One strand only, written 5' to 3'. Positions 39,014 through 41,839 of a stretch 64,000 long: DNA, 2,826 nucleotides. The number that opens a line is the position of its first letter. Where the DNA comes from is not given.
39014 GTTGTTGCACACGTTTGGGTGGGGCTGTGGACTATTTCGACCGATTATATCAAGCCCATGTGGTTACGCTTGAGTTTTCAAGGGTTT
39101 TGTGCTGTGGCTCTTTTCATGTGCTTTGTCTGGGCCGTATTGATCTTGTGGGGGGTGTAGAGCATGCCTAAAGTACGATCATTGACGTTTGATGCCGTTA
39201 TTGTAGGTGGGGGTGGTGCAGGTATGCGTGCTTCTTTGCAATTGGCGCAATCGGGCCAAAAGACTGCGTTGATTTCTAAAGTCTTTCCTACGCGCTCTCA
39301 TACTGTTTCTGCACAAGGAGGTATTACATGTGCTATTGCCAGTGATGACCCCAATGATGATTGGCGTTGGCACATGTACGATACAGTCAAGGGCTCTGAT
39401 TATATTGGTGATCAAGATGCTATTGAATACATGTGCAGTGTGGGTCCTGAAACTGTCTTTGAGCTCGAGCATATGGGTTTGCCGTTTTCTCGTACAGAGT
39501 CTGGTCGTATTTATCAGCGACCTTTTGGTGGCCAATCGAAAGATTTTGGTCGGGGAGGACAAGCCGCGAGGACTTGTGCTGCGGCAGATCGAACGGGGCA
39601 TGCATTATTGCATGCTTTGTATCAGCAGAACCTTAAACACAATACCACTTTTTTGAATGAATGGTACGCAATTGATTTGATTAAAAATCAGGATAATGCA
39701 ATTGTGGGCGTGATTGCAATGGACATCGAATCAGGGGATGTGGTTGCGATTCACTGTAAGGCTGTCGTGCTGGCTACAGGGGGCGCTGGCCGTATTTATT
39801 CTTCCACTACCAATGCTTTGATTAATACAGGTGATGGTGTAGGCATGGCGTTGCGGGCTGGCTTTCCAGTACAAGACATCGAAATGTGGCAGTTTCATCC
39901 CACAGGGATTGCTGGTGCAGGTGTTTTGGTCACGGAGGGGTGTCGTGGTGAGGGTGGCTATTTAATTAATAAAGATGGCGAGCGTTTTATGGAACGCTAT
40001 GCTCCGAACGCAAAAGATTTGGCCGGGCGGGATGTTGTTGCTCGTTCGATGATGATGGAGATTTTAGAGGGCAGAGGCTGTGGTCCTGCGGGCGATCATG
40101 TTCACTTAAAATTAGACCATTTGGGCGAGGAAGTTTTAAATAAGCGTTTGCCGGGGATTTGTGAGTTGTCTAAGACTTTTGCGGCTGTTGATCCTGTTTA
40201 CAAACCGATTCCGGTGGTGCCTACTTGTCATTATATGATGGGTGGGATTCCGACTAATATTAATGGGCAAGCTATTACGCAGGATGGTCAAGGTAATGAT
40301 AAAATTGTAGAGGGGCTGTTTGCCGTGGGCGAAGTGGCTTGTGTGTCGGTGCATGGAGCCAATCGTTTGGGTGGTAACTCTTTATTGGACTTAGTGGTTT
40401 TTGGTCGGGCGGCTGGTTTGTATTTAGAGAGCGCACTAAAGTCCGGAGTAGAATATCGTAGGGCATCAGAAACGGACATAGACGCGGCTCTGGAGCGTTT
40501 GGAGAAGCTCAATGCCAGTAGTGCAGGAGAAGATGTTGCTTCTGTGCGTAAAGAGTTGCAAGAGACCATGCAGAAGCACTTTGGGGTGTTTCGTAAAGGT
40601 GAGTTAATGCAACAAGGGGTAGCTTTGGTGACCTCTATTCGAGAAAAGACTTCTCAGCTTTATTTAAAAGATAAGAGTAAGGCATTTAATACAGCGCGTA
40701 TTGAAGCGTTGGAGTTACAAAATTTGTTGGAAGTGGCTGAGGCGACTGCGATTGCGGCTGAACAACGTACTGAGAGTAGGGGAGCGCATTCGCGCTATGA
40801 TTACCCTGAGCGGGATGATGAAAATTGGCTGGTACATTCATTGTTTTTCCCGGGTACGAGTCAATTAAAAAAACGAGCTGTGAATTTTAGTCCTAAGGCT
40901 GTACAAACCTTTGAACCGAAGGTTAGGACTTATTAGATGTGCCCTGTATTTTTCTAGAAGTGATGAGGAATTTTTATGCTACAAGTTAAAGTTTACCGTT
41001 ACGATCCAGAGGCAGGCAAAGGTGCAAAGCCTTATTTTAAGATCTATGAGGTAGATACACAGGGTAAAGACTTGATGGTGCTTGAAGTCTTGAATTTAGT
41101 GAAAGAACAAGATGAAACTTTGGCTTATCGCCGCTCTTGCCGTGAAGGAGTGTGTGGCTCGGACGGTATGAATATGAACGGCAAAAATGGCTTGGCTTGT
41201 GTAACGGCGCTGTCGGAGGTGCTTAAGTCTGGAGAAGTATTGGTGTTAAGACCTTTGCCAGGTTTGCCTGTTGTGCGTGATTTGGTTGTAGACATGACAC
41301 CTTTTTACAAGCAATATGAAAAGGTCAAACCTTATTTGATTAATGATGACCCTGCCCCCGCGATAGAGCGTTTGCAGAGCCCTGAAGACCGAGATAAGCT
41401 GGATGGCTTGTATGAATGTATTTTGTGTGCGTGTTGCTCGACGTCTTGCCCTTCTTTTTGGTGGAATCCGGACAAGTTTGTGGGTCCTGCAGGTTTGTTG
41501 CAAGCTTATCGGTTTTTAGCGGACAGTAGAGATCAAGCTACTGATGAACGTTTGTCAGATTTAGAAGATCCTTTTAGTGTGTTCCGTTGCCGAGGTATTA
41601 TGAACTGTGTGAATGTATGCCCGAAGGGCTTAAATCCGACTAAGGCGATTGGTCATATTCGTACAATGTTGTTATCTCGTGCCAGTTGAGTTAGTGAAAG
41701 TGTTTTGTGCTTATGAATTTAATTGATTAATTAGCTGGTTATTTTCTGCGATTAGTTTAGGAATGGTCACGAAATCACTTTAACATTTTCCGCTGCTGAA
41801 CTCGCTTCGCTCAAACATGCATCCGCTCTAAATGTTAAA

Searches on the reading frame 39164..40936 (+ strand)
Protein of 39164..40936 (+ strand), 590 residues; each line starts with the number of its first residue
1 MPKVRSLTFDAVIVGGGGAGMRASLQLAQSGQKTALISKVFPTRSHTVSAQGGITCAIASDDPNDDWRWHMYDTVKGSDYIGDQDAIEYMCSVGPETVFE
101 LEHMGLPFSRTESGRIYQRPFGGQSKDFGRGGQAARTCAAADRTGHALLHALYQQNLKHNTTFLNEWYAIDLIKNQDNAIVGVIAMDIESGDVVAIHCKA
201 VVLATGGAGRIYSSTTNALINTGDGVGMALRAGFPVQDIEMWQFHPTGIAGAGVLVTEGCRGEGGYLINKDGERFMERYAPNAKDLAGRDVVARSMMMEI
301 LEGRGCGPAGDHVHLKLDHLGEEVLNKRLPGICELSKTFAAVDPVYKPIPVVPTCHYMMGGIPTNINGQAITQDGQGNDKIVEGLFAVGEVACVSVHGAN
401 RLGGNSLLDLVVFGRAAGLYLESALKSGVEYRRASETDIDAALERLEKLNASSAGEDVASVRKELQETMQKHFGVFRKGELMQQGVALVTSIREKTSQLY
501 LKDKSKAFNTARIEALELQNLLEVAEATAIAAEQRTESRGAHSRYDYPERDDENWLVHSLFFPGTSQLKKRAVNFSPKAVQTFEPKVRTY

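Call 21: search_protein_families(library=pfam, proteins=[window:39164-40936:+])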
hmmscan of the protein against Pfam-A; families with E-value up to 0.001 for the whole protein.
window:39164-40936:+ (590 aa): 6 families
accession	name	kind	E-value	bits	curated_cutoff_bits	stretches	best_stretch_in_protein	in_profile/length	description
PF00890.30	FAD_binding_2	-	9e-118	394.5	20.4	1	10-407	1-414/414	FAD binding domain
PF02910.25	Succ_DH_flav_C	-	2.2e-42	144.5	20.8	1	462-590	1-130/130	Fumarate reductase flavoprotein C-term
PF03486.20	HI0933_like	-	4.5e-07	30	50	0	10-40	2-32/244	HI0933-like protein Rossmann domain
PF07992.20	Pyr_redox_2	-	2.5e-06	27.6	26.1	1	10-38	2-30/291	Pyridine nucleotide-disulphide oxidoreductase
PF01266.30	DAO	-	1.1e-05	25.6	27.9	1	10-209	1-206/353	FAD dependent oxidoreductase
PF01134.28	GIDA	-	0.00018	21.2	22.1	1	10-45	1-29/391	Glucose inhibited division protein A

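Call 87: find_homologous_proteins(query=window:39164-40933:+, max_evalue=1e-100)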
Query window:39164-40933:+ (590 aa): 8000 proteins with E <= 1e-100 among 8000 candidates; the best 120 are listed.
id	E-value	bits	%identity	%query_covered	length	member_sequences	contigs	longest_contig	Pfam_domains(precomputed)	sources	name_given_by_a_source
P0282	0.0e+0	1346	100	100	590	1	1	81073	PF01266.31,PF00890.31,PF07992.21,PF03486.21,PF02910.26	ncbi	-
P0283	0.0e+0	1162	85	100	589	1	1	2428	PF01266.31,PF00890.31,PF07992.21,PF03486.21,PF02910.26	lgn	-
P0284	0.0e+0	1126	82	100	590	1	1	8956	PF01266.31,PF00890.31,PF07992.21,PF03486.21,PF02910.26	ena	-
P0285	0.0e+0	1124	81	100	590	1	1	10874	PF01266.31,PF00890.31,PF07992.21,PF03486.21,PF02910.26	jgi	-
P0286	0.0e+0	1123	82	100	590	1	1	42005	PF01266.31,PF00890.31,PF07992.21,PF03486.21,PF02910.26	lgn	-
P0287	0.0e+0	1120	82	100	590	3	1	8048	PF01266.31,PF00890.31,PF07992.21,PF03486.21,PF02910.26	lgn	-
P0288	0.0e+0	1119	81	100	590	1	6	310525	PF01266.31,PF00890.31,PF07992.21,PF03486.21,PF02910.26,PF01134.29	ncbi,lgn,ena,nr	ncbi:MAG: succinate dehydrogenase flavoprotein subunit [Pseudomonadales bacterium]|nr:succinate dehy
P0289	0.0e+0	1119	81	100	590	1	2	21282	PF01266.31,PF00890.31,PF07992.21,PF15754.11,PF03486.21,PF02910.26,PF01134.29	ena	-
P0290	0.0e+0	1117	82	100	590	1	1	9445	PF00890.31,PF07992.21,PF03486.21,PF02910.26,PF01134.29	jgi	jgi:succinate dehydrogenase / fumarate reductase flavoprotein subunit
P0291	0.0e+0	1113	81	100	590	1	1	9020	PF00890.31,PF03486.21,PF02910.26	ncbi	-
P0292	0.0e+0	1113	80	100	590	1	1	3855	PF01266.31,PF00890.31,PF07992.21,PF03486.21,PF02910.26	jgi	jgi:succinate dehydrogenase / fumarate reductase flavoprotein subunit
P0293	0.0e+0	1112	81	100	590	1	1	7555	PF01266.31,PF00890.31,PF07992.21,PF03486.21,PF02910.26,PF01134.29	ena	-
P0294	0.0e+0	1112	81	100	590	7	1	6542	PF00890.31,PF03486.21,PF02910.26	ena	-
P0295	0.0e+0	1111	81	100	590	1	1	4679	PF01266.31,PF00890.31,PF07992.21,PF03486.21,PF02910.26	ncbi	-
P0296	0.0e+0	1110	81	100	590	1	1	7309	PF01266.31,PF00890.31,PF07992.21,PF03486.21,PF02910.26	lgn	-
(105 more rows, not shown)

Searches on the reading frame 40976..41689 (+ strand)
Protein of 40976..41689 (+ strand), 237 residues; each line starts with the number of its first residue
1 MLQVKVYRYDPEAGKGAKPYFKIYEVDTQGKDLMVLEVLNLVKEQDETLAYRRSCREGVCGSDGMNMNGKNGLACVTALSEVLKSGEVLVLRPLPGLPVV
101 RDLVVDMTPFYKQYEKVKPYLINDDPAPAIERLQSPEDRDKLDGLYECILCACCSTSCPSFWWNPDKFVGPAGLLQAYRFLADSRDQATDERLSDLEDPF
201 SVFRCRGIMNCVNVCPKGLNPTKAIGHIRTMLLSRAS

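Call 91: search_protein_families(library=pfam, proteins=[window:40976-41689:+], max_evalue=0.001)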
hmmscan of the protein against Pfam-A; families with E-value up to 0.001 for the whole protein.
window:40976-41689:+ (237 aa): 7 families
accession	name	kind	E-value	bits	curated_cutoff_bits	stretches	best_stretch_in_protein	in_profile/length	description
PF13085.11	Fer2_3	-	1.5e-31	109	27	1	4-111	2-106/107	2Fe-2S iron-sulfur cluster binding domain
PF13183.11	Fer4_8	-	9.6e-10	39.3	27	1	145-219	2-68/68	4Fe-4S dicluster domain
PF13534.11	Fer4_17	-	1.4e-09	38.8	22.2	1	147-220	1-61/61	4Fe-4S dicluster domain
PF13237.11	Fer4_10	-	4.1e-09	36.7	25.5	1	147-216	8-53/53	4Fe-4S dicluster domain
PF13746.11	Fer4_18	-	0.00022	21.9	27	0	135-160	48-73/114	4Fe-4S dicluster domain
PF13187.11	Fer4_9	-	0.0003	21.2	27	0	147-218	1-50/52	4Fe-4S dicluster domain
PF12838.12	Fer4_7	-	0.0006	20.7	27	0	148-218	2-51/52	4Fe-4S dicluster domain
